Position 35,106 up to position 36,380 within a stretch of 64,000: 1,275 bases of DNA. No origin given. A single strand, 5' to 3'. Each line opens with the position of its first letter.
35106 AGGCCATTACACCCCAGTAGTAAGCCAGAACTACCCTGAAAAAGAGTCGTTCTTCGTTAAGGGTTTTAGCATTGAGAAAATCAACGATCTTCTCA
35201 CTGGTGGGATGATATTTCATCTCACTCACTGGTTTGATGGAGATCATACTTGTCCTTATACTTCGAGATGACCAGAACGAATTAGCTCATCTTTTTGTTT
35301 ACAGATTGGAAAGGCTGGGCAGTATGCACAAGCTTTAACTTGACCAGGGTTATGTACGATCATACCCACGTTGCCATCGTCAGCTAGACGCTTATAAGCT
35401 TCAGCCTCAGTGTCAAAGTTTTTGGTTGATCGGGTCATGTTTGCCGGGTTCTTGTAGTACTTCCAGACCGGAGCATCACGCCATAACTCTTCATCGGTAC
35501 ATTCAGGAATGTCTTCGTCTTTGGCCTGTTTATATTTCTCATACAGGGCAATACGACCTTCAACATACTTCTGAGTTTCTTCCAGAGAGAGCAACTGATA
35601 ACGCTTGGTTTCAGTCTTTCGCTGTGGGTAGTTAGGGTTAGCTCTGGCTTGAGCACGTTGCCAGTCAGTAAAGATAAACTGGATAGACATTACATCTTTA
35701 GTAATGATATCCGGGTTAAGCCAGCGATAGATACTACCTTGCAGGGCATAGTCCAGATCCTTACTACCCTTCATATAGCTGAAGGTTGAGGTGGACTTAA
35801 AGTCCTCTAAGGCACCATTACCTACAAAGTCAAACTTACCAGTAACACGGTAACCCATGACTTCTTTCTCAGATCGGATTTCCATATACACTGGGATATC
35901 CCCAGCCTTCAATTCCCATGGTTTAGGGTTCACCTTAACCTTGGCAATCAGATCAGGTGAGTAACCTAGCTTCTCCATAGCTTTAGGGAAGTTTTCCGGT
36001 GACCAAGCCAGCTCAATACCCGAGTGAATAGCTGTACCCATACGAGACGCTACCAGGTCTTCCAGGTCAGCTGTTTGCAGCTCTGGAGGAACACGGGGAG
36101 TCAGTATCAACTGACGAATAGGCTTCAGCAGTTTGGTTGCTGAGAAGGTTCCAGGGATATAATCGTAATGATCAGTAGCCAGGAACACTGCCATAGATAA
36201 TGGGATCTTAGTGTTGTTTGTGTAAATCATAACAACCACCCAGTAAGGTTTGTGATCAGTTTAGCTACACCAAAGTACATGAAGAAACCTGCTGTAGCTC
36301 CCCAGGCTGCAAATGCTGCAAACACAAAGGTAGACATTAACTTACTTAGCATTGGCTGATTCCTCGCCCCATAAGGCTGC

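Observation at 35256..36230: PD-(D/E)xK nuclease with a C-terminal cysteine cluster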

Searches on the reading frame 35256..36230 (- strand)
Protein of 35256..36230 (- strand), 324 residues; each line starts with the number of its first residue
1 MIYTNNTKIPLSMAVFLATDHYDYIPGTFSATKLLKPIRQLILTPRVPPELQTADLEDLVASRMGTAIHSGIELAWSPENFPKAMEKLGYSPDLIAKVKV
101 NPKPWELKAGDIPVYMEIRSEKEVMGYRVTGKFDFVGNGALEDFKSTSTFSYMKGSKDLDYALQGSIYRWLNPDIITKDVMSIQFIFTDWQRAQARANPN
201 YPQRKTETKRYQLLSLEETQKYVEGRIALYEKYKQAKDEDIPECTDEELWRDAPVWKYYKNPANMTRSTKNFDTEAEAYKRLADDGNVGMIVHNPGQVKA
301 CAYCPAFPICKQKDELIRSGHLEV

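Call 3: search_protein_families(library=pfam, proteins=[window:35256-36230:-], max_evalue=1)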
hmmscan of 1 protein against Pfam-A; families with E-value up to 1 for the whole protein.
window:35256-36230:- (324 aa): 2 families
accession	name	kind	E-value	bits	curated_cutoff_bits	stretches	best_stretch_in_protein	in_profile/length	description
PF12705.13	PDDEXK_1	-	0.0006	20.2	22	1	104-311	114-247/247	PD-(D/E)XK nuclease superfamily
PF22035.1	Lpg0393_VPS9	-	0.13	12.8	27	1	156-198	34-76/149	Lpg0393 VPS9-like domain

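Call 4: search_protein_families(library=phrogs, proteins=[window:35256-36230:-], max_evalue=0.01)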
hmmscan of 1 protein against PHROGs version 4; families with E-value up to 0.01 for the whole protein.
window:35256-36230:- (324 aa): 2 families
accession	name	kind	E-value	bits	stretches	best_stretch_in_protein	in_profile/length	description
phrog_2139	-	DNA, RNA and nucleotide metabolism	3.8e-137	457.8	1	1-323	2-329/330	exonuclease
phrog_1706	-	DNA, RNA and nucleotide metabolism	8.7e-05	23.1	1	24-314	45-246/293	CRISPR/Cas system associated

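Call 5: search_solved_structures(query=window:35256-36230:-, max_evalue=10, show_alignments=2)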
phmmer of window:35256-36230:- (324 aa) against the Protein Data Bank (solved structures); distinct sequences matched with E-value up to 10: 6.
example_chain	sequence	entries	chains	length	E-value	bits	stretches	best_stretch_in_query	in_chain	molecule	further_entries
4tqo_I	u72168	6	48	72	0.51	12.7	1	87-135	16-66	Methanol dehydrogenase, small subunit | Methanol dehydrogenase [cytochrome c] subunit 2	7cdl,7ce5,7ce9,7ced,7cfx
1h4i_B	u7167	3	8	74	0.58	12.5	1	92-135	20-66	METHANOL DEHYDROGENASE SUBUNIT 2 | Methanol dehydrogenase [cytochrome c] subunit 2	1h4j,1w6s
1sbz_A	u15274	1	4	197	1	11.7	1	9-69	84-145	Probable aromatic acid decarboxylase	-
1p4p_A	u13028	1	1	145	1.2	11.5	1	77-167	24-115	Outer surface protein B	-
2p9x_A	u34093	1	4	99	1.4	11.2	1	55-100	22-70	Hypothetical protein PH0832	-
1lq1_A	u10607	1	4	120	1.5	11.1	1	58-95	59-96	Stage 0 sporulation protein A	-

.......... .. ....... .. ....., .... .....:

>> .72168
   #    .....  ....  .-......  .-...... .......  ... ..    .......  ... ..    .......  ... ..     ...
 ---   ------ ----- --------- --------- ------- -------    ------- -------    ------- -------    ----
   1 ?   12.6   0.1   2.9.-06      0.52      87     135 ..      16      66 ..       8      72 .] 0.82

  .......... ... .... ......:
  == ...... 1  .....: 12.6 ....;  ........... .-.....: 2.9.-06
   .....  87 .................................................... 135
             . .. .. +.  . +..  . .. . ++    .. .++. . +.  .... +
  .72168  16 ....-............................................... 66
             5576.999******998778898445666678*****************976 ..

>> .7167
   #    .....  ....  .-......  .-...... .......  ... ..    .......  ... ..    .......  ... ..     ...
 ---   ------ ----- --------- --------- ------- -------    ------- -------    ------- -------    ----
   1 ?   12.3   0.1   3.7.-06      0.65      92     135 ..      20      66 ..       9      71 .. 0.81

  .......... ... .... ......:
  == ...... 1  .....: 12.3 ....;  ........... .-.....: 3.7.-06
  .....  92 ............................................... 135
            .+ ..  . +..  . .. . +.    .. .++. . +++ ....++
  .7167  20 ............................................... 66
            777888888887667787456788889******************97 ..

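Call 6: search_dna_similar(query=window:35256-36230:-, collection=phages, mode=protein, max_rows=40, rows=spread)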
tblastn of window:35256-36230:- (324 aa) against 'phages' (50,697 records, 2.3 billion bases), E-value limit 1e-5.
Records with a match: 477; places in all: 477; records where one place covers at least 80% of the query: 472.
Best place of each record, by identity: >=99% 8; 95-99% 5; 60-80% 3; <60% 461.
By first word of the organism name: Vibrio 107; Pseudomonas 100; Escherichia 69; Klebsiella 29; Erwinia 21; Achromobacter 17; Rhizobium 16; Pectobacterium 14; Salmonella 11; Stenotrophomonas 10; and 27 more.
By host as written in the record: - 81; Pseudomonas aeruginosa 39; Escherichia coli 29; Vibrio breoganii 15; Klebsiella pneumoniae 14; Pseudomonas aeruginosa ATCC 27853 12; Achromobacter xylosoxidans I2BC 12; Pseudomonas aeruginosa PAO1 10; and 128 more.
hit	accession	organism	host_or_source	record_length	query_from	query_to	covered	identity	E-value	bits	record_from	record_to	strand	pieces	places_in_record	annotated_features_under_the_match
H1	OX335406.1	Klebsiella phage cp20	Sewage and Seine river water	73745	1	324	100%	100.0%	0e+0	677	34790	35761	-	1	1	record has no annotation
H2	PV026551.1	Klebsiella phage Halo_KS_7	Klebsiella pneumoniae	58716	1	324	100%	97.8%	0e+0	664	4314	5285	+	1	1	exonuclease | hypothetical protein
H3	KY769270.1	Pectobacterium phage phiA41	Pectobacterium wasabiae SCC3193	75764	4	322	98%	58.8%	2e-125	401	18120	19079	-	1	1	hypothetical protein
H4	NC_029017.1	Pseudomonas phage KPP21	Pseduomonas aeruginosa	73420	3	322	99%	53.8%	8e-111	358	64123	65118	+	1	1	exonuclease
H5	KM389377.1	Pseudomonas phage PEV31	-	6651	2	324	100%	51.5%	1e-105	343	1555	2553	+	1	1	record has no annotation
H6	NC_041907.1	Pseudomonas phage PA26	Pseudomonas aeruginosa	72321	2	324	100%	51.5%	1e-105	343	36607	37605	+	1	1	exonuclease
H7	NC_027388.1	Pseudomonas phage YH6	Pseudomonas aeruginosa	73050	2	324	100%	51.5%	1e-105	343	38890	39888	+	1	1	exonuclease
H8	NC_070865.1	Pseudomonas phage vB_Pae575P-3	Pseudomonas sp.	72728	2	324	100%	51.5%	2e-105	343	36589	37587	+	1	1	exonuclease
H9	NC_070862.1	Pseudomonas phage VB_PaeP_VL1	Pseudomonas aeruginosa ATCC27853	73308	2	324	100%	51.2%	5e-105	342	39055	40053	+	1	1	exonuclease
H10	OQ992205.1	Pseudomonas phage vB_PaeP_YL2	Pseudomonas aeruginosa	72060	2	324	100%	50.9%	8e-105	341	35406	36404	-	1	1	hypothetical protein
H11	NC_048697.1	Pseudomonas phage Littlefix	Pseudomonas sp. CT12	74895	3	324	99%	49.1%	2e-99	326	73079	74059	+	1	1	exonuclease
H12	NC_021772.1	Salmonella phage FSL SP-058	Salmonella enterica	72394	1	324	100%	48.3%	1e-95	315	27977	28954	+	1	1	exonuclease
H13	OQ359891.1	Salmonella phage vB_SenP_UTK0001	Salmonella enterica subsp. enterica ...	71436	1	324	100%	48.0%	1e-94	312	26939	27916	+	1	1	hypothetical protein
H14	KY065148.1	Vibrio phage JSF3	Vibrio cholerae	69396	4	324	99%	46.7%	3e-85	285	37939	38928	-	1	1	hypothetical protein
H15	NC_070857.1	Rhizobium phage RHph_X2_28B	Sinorhizobium americanum X2_28B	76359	1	319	98%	46.3%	1e-91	303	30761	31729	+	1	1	exonuclease | putative DNA primase protein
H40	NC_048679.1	Leptospira phage LE4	Leptospira biflexa Patoc 1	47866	123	278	48%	28.3%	8e-14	78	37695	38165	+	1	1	exonuclease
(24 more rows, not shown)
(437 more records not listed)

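Call 8: find_homologous_proteins(query=window:35256-36230:-, max_evalue=0.001)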
Query window:35256-36230:- (324 aa): 3752 proteins with E <= 0.001 among 4627 candidates; the best 120 are listed.
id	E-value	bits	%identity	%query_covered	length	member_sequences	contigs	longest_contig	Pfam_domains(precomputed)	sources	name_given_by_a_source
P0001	3.3e-219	744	99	100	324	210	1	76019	-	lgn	-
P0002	2.1e-162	558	73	100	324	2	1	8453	-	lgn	-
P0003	7.2e-160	550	72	100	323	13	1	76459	-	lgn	-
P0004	1.4e-159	549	71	100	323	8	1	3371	-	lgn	-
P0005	8.4e-141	487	66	98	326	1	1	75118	-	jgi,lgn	-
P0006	4.6e-139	481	67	99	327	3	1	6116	-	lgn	-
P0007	7.3e-132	457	62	99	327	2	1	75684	-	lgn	-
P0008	3.7e-130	452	65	96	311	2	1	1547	-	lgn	-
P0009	8.8e-130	451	62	98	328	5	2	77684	-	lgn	-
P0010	1.1e-129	450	61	99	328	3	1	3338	-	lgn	-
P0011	2.7e-129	449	61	100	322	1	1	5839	-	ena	-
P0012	3.8e-129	449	61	99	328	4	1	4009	-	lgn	-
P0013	5.2e-129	448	61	99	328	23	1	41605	-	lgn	-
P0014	8.6e-129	447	61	99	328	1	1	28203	-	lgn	-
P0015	7.3e-128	444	61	98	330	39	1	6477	-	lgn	-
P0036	1.9e-119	417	57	99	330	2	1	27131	PF12705.14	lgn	-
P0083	5.9e-116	405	56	99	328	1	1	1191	PF12705.14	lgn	-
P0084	6.4e-116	405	56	99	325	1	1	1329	PF12705.14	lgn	-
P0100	1.7e-115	404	56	99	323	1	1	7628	PF12705.14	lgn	-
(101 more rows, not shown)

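Call 19: predict_structure(alignment_id=A1)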
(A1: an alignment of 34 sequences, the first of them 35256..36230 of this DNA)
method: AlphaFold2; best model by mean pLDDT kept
length: 324 residues; sequences in the alignment: 34
mean_pLDDT: 93.3   pTM: 0.86
mean pLDDT of the five models: 93.3, 91.3, 90.8, 90.7, 89.9
residues with pLDDT >= 90: 272; 70-90: 52; 50-70: 0; < 50: 0
segments of 3 or more residues with pLDDT < 50: none
pLDDT, mean of each block of 10 residues (from residue 1): 90 91 85 95 94 90 89 93 97 96 91 94 96 93 94 91 98 96 96 95 96 98 98 96 94 91 88 93 93 90 92 94 90
secondary structure, 60 per line:
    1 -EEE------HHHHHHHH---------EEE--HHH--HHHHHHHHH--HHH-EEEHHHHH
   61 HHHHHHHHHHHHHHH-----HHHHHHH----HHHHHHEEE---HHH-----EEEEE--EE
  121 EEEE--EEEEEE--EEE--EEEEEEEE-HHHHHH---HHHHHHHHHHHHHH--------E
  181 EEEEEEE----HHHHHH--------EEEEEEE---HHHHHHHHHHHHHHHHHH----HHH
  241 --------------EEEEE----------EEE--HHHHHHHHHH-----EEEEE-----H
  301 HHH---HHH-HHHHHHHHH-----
elements in order: E2-4 H11-18 E28-30 H38-46 E53-55 H56-75 H81-87 H92-97 E98-100 E112-116 E119-124 E127-132 E135-137 E140-147 H149-154 H158-171 E180-187 H192-197 E206-212 H216-233 E255-259 E270-272 H275-284 E290-294 H300-303 H311-319

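Call 20: search_protein_representatives(protein=window:35256-36230:-)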
Query: 324 residues. Proteins with E-value up to 0.001 (for the whole library): 3139; up to 1e-10: 1451; up to 1e-30: 374. The best 150 are listed.
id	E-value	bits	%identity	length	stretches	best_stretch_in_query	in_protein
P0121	2.2e-108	378.7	53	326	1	3-319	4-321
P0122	4.7e-105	367.7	55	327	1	3-322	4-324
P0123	1.1e-102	359.9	55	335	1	3-322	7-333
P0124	3.5e-100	351.7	51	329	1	4-322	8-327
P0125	1.2e-99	350.0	55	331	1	2-322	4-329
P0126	1.4e-95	336.6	50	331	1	4-323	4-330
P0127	3.0e-95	335.5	48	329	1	3-322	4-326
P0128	1.3e-94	333.4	49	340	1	3-323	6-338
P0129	1.2e-93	330.3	50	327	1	3-324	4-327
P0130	1.8e-93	329.7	49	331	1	3-322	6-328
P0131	2.1e-93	329.5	50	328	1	3-323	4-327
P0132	2.5e-93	329.2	51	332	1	3-322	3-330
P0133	2.1e-92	326.1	48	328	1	3-324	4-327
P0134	6.5e-92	324.5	47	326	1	3-321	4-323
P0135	6.9e-92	324.5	46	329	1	3-324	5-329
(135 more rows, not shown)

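Call 24: fold_search(model_id=the predicted structure, library=pdb)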
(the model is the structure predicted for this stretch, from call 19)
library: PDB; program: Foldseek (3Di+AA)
matches with E <= 10: 301; with E <= 0.001: 5
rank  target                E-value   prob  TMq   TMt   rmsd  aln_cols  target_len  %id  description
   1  4ic1_B                2.5e-06  1.00  0.41  0.61   4.1       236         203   14  Crystal structure of SSO0001 (released 2013-01-16)
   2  4ic1_G                5.3e-06  1.00  0.38  0.58   6.0       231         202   13  Crystal structure of SSO0001 (released 2013-01-16)
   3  4ic1_D                1.0e-05  1.00  0.37  0.55   4.2       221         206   15  Crystal structure of SSO0001 (released 2013-01-16)
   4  4ic1_A                2.7e-05  1.00  0.40  0.61   4.1       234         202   14  Crystal structure of SSO0001 (released 2013-01-16)
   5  3k93                  4.5e-04  1.00  0.26  0.36   5.3       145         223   19  Crystal structure of phage related exonuclease (YP_719632.1) from HAEMOPHILUS SOMNUS 129PT at 2.15 A resolution (released 2009-11-03)
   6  3h4r                  1.0e-03  1.00  0.39  0.54   7.3       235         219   13  Crystal structure of E. coli RecE exonuclease (released 2009-05-26)
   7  3sz4                  1.2e-03  1.00  0.30  0.46   9.5       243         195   12  Crystal Structure of LHK-Exo in complex with dAMP (released 2012-02-15)
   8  3slp_A                1.7e-03  0.99  0.29  0.40  13.8       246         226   12  Crystal Structure of Lambda Exonuclease in Complex with a 12 BP Symmetric DNA Duplex (released 2011-07-20)
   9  3sm4_B                2.1e-03  0.98  0.29  0.39  16.1       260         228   10  Crystal Structure of the K131A Mutant of Lambda Exonuclease in Complex with a 5'-Phosphorylated 14-mer/12-mer Duplex a (released 2011-07-20)
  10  3syy                  2.3e-03  0.99  0.29  0.44  12.6       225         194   10  Crystal Structure of an alkaline exonuclease (LHK-Exo) from Laribacter hongkongensis (released 2012-02-15)
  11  9kqh_A                2.5e-03  1.00  0.25  0.12   4.9       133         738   13  Crystal structure of Finegoldia magna DinG in complex with ssDNA and ADPNP (released 2025-12-03)
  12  1avq_A                3.7e-03  0.97  0.27  0.36  14.3       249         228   12  TOROIDAL STRUCTURE OF LAMBDA EXONUCLEASE DETERMINED AT 2.4 ANGSTROMS (released 1998-03-18)
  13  8xa9_B                4.2e-03  1.00  0.35  0.51  10.2       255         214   12  Human MGME1 in complex with 5'-overhang DNA (released 2024-03-20)
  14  5zyv_A                4.4e-03  1.00  0.34  0.53   8.3       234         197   13  Crystal structure of human MGME1 with single strand DNA2 and Ca2+ (released 2018-09-19)
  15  3sm4_C                4.4e-03  0.98  0.30  0.41  13.8       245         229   12  Crystal Structure of the K131A Mutant of Lambda Exonuclease in Complex with a 5'-Phosphorylated 14-mer/12-mer Duplex a (released 2011-07-20)
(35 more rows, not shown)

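Call 25: search_solved_structures(query=A1, max_evalue=10, show_alignments=5)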
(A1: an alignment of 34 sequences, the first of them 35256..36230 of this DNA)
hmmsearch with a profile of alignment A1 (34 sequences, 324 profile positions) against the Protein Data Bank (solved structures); distinct sequences matched with E-value up to 10: 2.
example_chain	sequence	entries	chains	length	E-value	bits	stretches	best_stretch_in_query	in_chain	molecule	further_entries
7mfm_A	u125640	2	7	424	0.61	12.2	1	78-129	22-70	Glutamate dehydrogenase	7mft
3k8z_A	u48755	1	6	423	0.71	12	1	78-128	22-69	NAD-specific glutamate dehydrogenase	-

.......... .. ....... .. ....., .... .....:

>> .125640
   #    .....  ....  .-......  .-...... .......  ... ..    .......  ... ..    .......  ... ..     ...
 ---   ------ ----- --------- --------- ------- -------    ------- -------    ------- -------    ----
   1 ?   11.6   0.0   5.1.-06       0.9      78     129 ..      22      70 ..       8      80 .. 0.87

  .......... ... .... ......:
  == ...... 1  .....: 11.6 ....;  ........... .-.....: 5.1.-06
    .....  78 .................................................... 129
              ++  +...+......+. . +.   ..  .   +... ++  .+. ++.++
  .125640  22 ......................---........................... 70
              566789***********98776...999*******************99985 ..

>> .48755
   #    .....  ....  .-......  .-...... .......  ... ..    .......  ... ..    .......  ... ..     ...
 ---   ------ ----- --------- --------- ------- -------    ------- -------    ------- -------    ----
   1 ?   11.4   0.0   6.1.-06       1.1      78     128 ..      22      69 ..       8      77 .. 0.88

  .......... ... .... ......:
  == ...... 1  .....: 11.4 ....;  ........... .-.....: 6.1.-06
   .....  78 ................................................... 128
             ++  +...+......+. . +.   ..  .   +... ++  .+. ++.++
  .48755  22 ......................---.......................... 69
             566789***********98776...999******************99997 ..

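Call 38: get_annotated_region(hit=H40, flank=3000)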
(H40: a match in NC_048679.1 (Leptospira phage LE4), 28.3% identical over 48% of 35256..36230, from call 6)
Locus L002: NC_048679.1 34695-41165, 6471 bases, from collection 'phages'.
description: Leptospira phage LE4, complete genome.
organism: Leptospira phage LE4 (NCBI taxid 2041383)
taxonomy: Viruses; Duplodnaviria; Heunggongvirae; Uroviricota; Caudoviricetes; Nylescharonvirus; Nylescharonvirus LE4
host: Leptospira biflexa Patoc 1; source: -; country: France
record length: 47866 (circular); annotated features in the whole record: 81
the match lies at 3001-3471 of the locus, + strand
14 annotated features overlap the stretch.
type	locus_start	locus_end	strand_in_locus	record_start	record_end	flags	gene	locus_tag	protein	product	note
CDS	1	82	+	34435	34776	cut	-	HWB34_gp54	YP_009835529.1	hypothetical protein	-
CDS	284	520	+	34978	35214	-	-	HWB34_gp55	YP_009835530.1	hypothetical protein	-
CDS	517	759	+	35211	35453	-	-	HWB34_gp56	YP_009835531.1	hypothetical protein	-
CDS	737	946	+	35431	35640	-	-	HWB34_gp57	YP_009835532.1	hypothetical protein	-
CDS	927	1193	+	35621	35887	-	-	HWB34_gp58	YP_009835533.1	hypothetical protein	-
CDS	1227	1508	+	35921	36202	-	-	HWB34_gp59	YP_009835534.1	hypothetical protein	-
CDS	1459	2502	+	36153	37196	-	-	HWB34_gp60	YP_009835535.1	RecT-like ssDNA annealing protein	-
CDS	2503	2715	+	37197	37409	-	-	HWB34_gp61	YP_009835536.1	hypothetical protein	-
CDS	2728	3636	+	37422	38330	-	-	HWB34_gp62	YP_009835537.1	exonuclease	similar to some gp42-like proteins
CDS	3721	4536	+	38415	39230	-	-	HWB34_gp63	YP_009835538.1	hypothetical protein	-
CDS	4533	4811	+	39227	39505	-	-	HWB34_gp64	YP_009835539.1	hypothetical protein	-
CDS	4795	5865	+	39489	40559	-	-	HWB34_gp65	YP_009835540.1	replicative DNA helicase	-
CDS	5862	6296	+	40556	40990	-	-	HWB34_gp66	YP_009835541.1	hypothetical protein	-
CDS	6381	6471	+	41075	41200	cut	-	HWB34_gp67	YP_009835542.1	hypothetical protein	-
